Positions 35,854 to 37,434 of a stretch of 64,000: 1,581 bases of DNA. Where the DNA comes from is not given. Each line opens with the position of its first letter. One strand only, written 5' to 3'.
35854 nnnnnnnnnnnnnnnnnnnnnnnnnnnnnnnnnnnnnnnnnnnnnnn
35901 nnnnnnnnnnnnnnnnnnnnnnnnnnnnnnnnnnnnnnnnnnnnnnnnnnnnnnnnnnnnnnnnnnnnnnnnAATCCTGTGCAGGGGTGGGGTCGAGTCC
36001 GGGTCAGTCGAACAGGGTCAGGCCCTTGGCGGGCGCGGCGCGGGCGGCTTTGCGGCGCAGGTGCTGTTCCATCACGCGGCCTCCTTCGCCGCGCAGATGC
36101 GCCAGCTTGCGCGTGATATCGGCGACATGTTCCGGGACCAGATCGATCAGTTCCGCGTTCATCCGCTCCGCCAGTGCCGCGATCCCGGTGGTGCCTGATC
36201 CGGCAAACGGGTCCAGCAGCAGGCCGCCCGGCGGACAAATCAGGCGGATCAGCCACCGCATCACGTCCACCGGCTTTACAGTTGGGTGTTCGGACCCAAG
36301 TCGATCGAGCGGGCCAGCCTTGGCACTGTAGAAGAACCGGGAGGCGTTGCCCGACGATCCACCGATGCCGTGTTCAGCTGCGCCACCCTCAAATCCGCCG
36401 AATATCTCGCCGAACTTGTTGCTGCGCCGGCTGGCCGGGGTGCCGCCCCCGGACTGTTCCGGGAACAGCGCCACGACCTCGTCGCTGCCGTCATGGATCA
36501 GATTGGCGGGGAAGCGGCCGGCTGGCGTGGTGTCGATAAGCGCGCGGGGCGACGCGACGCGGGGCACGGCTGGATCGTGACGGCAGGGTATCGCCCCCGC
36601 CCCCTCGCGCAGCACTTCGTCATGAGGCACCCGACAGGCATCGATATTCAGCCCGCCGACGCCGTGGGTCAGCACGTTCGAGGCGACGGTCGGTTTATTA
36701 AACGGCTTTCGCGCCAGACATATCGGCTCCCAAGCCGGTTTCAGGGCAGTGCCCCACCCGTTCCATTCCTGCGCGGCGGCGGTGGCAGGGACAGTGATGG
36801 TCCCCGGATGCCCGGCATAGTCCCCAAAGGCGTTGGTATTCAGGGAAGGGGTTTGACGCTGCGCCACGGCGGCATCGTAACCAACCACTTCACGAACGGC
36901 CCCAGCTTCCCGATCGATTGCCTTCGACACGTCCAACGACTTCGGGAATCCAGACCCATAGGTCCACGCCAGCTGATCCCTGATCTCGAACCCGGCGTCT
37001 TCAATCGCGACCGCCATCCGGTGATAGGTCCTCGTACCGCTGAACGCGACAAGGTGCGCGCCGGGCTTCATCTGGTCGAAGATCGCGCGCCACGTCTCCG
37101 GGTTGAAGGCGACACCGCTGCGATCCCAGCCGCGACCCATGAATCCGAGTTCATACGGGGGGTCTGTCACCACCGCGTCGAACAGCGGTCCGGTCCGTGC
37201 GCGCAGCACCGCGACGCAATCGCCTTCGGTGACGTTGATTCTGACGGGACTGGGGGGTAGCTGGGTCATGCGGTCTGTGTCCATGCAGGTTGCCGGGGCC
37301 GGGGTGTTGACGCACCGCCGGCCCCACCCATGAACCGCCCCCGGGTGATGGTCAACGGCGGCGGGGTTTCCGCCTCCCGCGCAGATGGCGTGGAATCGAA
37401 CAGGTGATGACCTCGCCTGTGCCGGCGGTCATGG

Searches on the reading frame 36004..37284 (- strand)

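Call 8: search_protein_families(library=pfam, proteins=[window:36004-37284:-], max_evalue=0.01)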
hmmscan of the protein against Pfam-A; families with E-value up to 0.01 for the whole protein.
window:36004-37284:- (426 aa): 2 families
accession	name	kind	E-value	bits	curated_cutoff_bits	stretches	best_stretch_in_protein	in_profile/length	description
PF01555.25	N6_N4_Mtase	-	3.1e-21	76.8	26.7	1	36-388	2-217/221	DNA methylase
PF03602.21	Cons_hypoth95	-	0.00025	21.2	24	0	356-414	45-101/182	Conserved hypothetical protein 95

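Call 9: search_protein_families(library=phrogs, proteins=[window:36004-37284:-], max_evalue=0.001)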
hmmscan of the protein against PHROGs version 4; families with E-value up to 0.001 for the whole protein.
window:36004-37284:- (426 aa): 11 families
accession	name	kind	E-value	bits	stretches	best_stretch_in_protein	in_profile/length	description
phrog_67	-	other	2e-53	183.5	1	16-405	124-354/743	DNA methyltransferase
phrog_3008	-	other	6.7e-30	105.1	1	190-401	2-218/244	DNA methyltransferase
phrog_498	-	other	4e-22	79.5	2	329-404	355-430/633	DNA methyltransferase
phrog_6025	-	other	1.9e-21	77.6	1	16-183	12-190/192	DNA methyltransferase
phrog_23148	-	unknown function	5.6e-14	53.5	1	299-390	50-141/165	-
phrog_18293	-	other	2.1e-08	35.1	1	333-372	46-85/119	methyltransferase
phrog_8769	-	other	3.3e-07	31.1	1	342-373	1-32/71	methyltransferase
phrog_23085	-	unknown function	8.8e-07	29.7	1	329-373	40-84/138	-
phrog_12517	-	unknown function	2.4e-06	27.9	1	346-397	99-150/316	-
phrog_6952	-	other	4.6e-05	24.3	1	331-394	112-175/181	DNA methyltransferase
phrog_18146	-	other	0.00023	21.2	0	338-377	54-94/452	DNA methyltransferase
